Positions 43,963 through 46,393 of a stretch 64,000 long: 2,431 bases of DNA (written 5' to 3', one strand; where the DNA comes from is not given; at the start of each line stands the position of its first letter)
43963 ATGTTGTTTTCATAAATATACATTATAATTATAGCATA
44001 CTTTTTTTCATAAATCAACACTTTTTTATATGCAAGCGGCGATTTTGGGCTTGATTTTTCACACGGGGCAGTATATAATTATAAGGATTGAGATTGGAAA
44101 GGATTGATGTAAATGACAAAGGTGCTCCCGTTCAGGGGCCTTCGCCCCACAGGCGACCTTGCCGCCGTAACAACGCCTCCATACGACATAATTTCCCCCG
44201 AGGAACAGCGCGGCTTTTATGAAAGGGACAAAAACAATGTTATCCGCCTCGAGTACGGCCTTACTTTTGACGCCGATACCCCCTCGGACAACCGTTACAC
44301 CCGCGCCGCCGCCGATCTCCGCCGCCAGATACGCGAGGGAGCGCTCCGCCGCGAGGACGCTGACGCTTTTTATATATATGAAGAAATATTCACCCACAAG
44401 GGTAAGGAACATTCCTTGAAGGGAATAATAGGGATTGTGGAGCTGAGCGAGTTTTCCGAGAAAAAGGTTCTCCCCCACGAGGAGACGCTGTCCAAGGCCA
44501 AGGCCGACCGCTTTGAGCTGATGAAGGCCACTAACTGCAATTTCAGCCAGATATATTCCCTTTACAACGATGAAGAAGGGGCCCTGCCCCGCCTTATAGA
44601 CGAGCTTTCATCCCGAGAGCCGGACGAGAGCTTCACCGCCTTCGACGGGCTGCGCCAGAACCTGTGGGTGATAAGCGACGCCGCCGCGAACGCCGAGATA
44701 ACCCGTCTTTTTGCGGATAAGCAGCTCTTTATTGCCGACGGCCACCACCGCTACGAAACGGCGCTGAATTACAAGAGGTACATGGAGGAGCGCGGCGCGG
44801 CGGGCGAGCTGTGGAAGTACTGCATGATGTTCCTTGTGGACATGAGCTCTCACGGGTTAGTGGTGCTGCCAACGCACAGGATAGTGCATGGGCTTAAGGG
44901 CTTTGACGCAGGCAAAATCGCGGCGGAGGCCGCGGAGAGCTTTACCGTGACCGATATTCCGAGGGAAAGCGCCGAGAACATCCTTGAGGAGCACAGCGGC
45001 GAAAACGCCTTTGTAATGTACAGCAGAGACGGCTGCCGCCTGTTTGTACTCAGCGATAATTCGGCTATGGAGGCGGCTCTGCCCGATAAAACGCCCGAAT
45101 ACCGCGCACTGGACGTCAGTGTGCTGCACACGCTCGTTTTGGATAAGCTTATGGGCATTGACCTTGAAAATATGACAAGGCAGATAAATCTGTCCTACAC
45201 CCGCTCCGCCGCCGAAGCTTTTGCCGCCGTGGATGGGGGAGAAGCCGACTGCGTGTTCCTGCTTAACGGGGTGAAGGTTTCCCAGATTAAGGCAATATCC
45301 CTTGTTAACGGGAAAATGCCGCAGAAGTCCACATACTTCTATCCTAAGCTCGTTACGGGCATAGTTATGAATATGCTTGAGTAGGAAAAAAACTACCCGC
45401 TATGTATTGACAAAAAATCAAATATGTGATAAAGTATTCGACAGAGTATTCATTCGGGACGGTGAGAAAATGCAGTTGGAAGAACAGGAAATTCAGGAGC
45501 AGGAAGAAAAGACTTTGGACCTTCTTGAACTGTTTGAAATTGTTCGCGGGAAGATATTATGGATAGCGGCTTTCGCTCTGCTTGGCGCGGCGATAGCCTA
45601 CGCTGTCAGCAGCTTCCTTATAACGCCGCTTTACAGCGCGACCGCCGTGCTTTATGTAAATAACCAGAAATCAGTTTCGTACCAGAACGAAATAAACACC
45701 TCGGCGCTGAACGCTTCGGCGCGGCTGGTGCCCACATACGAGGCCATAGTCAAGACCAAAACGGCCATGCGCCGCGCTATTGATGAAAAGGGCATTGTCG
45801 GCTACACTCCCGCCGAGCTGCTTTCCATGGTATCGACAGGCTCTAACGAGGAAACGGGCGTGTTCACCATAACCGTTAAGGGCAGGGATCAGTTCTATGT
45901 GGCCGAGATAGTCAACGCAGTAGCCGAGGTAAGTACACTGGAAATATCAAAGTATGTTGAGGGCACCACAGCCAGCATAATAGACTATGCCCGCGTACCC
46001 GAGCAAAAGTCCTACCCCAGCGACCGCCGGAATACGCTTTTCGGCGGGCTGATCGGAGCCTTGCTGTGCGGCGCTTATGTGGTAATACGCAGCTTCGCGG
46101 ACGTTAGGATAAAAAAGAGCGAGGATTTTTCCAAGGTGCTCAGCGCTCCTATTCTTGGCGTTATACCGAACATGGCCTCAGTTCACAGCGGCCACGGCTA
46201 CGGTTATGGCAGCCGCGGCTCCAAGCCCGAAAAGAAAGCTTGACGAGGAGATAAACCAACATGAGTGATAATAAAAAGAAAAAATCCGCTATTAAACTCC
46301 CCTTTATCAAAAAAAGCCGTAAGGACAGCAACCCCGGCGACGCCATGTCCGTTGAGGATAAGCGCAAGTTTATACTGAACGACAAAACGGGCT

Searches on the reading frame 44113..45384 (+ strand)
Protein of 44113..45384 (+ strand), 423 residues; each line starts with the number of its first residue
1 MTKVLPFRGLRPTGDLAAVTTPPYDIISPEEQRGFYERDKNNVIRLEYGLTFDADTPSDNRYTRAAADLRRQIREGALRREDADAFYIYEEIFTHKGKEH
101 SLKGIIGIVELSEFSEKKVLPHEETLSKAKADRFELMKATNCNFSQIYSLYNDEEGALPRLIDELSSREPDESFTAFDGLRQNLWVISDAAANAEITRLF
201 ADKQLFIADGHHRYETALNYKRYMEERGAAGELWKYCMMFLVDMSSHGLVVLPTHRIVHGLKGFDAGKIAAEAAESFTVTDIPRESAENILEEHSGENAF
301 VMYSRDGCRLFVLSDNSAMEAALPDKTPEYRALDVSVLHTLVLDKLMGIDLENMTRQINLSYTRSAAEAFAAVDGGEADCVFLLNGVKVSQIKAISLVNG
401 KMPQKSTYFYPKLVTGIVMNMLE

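Call 23: search_protein_families(library=pfam, proteins=[window:44113-45384:+], max_evalue=0.00001)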
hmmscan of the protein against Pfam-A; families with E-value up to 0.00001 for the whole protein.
window:44113-45384:+ (423 aa): 1 family
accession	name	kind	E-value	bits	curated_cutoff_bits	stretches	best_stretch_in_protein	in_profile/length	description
PF06245.16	DUF1015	-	4.2e-89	299.1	25.8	1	4-336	1-325/325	Protein of unknown function (DUF1015)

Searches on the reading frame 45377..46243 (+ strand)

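Call 23: search_protein_families(library=pfam, proteins=[window:45377-46243:+], max_evalue=0.00001)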
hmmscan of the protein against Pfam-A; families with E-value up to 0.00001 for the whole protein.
window:45377-46243:+ (288 aa): 1 family
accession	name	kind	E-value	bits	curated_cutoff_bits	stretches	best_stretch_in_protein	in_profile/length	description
PF02706.20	Wzz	-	4.1e-14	53.1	25.5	1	46-137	2-90/91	Chain length determinant protein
